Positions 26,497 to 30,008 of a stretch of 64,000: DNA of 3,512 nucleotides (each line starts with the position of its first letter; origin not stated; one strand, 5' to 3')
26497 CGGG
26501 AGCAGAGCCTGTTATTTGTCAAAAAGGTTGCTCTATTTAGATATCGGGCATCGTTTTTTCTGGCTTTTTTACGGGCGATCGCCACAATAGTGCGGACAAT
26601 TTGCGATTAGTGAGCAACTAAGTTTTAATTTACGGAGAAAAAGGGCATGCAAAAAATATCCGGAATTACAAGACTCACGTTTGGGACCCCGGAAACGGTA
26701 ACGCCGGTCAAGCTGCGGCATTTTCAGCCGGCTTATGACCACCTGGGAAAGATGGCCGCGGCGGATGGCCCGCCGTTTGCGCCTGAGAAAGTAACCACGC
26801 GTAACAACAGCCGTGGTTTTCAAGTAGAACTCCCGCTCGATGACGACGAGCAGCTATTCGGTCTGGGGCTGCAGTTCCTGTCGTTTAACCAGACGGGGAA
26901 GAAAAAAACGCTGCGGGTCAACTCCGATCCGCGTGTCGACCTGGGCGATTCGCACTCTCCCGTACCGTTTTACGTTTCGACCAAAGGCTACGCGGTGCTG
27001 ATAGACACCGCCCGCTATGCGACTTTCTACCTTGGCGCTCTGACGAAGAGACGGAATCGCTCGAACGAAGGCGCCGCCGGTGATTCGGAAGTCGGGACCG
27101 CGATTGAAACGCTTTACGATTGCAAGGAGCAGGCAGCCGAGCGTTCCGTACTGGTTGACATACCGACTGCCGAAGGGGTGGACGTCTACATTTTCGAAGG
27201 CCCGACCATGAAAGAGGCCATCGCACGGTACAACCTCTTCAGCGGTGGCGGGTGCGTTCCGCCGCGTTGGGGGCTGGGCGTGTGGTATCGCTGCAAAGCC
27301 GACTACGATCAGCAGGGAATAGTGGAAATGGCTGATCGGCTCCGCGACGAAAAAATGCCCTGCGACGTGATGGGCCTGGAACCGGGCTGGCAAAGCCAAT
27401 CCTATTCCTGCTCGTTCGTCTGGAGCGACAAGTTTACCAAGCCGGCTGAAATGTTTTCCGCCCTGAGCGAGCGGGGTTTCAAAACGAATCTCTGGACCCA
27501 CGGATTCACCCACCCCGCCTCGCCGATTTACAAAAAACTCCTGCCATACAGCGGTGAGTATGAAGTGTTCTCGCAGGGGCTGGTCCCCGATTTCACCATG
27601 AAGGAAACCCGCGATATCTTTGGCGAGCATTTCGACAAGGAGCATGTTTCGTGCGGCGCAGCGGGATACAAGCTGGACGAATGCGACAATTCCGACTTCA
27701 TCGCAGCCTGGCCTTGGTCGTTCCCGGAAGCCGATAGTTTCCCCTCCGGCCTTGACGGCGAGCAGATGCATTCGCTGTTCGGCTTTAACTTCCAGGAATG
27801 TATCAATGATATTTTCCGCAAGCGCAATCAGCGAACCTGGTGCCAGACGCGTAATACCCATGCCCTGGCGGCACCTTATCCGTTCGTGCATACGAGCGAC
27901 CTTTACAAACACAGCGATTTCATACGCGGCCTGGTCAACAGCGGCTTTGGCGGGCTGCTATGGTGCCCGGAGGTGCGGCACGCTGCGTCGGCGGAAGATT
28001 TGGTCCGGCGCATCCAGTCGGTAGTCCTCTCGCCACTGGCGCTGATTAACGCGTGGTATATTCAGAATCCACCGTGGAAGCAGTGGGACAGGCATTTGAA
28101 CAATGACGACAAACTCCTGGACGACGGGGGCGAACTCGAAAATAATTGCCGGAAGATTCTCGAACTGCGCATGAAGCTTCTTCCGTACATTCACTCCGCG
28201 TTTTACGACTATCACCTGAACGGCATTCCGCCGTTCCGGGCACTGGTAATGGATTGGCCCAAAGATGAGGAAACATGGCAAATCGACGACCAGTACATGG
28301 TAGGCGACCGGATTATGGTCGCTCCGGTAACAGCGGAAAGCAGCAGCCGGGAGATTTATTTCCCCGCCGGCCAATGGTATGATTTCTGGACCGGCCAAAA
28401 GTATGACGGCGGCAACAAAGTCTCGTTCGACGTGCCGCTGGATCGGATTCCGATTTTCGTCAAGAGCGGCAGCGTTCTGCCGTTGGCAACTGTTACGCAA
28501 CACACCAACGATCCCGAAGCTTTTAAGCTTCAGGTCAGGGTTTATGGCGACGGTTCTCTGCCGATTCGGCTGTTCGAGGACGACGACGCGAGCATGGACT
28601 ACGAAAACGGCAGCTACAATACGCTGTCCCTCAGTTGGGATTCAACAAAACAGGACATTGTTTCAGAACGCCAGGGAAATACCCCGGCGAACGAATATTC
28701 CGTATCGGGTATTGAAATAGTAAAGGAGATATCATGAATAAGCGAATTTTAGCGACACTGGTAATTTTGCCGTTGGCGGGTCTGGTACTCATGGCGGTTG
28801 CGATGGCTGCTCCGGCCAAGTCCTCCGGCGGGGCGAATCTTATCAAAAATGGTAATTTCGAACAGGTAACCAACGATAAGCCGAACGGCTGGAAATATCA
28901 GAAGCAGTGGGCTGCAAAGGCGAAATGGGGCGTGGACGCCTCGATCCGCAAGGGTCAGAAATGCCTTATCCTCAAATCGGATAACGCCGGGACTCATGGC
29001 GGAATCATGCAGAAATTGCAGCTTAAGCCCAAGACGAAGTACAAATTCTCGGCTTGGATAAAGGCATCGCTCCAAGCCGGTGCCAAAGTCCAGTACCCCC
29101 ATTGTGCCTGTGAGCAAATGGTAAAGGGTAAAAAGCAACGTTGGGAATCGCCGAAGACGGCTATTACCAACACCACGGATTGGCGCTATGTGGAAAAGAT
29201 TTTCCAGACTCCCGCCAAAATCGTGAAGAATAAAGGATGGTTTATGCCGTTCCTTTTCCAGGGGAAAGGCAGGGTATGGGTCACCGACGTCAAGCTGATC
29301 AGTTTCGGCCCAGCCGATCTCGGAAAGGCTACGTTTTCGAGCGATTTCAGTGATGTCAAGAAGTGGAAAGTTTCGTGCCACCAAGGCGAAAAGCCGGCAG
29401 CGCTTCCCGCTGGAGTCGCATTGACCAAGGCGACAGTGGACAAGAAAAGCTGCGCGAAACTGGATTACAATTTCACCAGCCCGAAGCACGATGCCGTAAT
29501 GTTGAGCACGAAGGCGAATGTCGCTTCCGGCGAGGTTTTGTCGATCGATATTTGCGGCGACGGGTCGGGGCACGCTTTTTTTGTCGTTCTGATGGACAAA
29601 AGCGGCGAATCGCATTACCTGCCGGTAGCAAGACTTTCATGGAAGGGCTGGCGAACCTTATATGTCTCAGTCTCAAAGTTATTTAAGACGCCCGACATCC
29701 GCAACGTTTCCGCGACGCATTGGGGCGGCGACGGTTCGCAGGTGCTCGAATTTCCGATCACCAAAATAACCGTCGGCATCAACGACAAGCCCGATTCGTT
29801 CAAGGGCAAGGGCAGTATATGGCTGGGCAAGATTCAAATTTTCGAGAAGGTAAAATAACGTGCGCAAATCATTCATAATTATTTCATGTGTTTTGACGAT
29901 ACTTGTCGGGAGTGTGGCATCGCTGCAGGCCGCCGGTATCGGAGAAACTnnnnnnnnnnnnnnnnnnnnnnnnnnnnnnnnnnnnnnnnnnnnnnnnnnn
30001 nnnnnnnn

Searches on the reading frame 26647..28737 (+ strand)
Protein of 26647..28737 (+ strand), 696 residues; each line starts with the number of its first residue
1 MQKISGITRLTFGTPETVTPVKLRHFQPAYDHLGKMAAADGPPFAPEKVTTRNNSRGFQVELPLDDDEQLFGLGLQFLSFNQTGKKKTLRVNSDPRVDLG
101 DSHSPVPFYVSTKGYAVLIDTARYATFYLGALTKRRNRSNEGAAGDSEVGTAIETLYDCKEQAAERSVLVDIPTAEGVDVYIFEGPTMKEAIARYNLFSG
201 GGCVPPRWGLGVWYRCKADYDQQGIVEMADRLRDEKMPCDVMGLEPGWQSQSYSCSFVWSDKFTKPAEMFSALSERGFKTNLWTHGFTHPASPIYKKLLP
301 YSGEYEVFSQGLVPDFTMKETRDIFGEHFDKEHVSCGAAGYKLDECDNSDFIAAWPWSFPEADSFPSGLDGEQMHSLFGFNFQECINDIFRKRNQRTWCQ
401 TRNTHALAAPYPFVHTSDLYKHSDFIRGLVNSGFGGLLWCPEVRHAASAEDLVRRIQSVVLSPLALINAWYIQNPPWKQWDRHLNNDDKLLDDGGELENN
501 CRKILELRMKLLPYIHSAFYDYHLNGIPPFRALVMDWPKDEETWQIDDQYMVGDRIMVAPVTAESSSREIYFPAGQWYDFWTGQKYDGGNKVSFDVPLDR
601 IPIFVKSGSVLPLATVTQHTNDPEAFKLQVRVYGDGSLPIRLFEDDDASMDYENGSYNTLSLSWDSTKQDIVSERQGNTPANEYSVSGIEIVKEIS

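Call 13: search_protein_families(library=pfam, proteins=[window:26647-28737:+], max_evalue=0.001)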
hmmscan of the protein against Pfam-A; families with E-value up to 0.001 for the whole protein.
window:26647-28737:+ (696 aa): 4 families
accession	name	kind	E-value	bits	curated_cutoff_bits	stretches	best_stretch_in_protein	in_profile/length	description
PF01055.32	Glyco_hydro_31_2nd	-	2.5e-33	116.2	23.5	1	204-517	3-327/328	Glycosyl hydrolases family 31 TIM-barrel domain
PF21365.3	Glyco_hydro_31_3rd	-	1.7e-31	109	24.4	1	526-611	1-87/87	Glycosyl hydrolase family 31 C-terminal domain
PF17137.9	DUF5110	-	4.3e-08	33.5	27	1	628-681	2-57/71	Domain of unknown function (DUF5110)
PF13802.12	Gal_mutarotas_2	-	7.3e-08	33.3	27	1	30-127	89-183/184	Glycosyl hydrolase 31 N-terminal galactose mutarotase-like domain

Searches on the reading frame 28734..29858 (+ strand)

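Call 13: search_protein_families(library=pfam, proteins=[window:28734-29858:+], max_evalue=0.001)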
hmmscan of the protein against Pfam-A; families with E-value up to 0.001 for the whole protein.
window:28734-29858:+ (374 aa): 3 families
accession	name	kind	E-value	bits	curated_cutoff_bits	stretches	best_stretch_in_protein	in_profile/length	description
PF02018.23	CBM_4_9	-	3.7e-11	44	25.9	1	34-162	1-121/136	Carbohydrate binding domain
PF22637.2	CBM_4_9_1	-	2.5e-09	38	27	1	37-188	1-148/148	BppA domain 1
PF04620.18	FlaA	-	5.2e-05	23.5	25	1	262-315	116-169/230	Flagellar filament outer layer protein Flaa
